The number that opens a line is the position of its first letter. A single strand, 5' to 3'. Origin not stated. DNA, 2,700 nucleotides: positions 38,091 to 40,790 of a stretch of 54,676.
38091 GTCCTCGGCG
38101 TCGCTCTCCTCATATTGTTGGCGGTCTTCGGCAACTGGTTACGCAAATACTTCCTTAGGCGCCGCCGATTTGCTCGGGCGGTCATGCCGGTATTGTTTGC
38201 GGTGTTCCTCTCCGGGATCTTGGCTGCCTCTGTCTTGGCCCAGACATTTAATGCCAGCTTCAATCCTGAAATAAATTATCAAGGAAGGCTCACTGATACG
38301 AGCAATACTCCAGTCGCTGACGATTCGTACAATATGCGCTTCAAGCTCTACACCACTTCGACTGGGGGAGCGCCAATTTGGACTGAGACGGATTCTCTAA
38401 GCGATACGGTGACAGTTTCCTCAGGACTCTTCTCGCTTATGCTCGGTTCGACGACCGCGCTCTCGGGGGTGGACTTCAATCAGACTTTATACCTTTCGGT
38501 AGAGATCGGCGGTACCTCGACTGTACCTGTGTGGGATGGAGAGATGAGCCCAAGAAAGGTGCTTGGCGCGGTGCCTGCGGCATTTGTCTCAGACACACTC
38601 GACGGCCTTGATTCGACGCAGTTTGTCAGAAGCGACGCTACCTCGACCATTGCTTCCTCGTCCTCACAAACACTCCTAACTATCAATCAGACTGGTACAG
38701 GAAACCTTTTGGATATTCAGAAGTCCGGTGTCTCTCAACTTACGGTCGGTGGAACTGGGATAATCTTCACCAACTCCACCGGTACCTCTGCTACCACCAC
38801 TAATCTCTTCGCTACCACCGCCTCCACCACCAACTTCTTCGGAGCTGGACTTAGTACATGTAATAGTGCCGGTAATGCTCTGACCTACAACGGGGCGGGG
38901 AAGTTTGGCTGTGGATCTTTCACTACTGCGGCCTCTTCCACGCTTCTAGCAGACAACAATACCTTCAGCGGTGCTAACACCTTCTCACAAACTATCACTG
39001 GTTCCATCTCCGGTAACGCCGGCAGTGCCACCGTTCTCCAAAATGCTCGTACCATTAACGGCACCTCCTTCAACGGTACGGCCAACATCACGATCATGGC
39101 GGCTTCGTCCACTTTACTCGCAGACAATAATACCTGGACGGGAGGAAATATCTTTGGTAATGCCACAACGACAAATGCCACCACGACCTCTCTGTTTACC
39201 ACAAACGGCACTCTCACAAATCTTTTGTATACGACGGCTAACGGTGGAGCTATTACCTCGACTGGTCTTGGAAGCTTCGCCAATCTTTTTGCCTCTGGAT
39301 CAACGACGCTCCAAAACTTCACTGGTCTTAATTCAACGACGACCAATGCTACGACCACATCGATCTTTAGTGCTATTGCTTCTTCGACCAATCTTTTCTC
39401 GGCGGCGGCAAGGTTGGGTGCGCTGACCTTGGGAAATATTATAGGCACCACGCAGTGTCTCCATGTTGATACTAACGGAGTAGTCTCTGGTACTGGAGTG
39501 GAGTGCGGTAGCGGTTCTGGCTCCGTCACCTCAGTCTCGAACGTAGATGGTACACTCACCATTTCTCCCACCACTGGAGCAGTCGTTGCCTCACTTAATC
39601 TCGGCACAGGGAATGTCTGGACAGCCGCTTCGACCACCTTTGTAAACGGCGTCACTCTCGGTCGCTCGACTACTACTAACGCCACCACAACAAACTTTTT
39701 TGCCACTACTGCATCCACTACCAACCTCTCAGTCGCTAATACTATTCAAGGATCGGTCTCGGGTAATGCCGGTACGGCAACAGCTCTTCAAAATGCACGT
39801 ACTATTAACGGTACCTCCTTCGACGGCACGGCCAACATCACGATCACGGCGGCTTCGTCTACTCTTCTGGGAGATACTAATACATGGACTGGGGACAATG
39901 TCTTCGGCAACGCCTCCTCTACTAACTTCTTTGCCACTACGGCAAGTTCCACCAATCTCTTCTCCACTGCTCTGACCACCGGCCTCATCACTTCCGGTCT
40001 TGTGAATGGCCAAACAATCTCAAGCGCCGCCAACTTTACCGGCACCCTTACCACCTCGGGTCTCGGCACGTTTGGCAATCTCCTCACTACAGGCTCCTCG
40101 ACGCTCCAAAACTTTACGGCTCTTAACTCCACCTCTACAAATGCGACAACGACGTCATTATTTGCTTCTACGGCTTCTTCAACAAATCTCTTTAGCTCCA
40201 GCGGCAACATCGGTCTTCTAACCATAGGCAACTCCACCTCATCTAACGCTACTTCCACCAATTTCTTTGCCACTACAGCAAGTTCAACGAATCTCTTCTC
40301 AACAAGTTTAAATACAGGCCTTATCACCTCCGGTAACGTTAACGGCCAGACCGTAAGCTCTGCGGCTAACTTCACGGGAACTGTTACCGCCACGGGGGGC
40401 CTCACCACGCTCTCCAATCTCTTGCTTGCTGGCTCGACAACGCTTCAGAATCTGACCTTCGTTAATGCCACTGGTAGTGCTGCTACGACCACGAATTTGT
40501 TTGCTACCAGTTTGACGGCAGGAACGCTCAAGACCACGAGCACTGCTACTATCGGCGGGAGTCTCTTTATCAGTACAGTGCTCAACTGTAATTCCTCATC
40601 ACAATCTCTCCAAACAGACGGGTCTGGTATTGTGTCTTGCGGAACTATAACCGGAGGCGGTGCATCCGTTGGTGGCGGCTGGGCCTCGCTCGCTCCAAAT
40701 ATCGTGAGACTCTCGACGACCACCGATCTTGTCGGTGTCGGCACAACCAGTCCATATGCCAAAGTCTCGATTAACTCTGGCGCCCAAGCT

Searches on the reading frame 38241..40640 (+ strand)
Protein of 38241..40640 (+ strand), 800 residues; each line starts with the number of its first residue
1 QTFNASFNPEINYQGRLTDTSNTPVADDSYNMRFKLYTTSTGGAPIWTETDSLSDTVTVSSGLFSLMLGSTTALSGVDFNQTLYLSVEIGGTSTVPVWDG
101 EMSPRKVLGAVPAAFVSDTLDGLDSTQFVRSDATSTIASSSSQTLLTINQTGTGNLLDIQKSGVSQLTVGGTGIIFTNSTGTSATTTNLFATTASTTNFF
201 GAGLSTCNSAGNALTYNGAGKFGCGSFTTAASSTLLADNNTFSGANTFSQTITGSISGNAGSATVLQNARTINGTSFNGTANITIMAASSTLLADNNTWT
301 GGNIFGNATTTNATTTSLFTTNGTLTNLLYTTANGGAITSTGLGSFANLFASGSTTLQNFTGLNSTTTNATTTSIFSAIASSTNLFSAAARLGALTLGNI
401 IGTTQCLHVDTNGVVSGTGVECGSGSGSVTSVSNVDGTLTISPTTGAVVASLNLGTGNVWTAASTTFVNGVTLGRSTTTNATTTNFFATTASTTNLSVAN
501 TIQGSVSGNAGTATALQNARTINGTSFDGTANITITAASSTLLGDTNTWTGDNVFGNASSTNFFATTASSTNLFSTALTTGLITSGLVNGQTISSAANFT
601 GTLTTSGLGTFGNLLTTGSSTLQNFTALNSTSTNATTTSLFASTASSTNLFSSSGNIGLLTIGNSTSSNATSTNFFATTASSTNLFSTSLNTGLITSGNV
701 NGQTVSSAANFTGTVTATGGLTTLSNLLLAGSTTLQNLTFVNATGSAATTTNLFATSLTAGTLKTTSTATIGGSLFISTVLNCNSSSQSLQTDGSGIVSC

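Call 73: search_protein_families(library=phrogs, proteins=[window:38241-40640:+], max_evalue=0.001)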
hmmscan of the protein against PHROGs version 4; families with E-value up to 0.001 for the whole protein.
window:38241-40640:+ (800 aa): 1 family
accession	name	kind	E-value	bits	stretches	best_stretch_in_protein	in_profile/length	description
phrog_1833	-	tail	1.3e-10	42.4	2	466-601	172-303/322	tail fiber protein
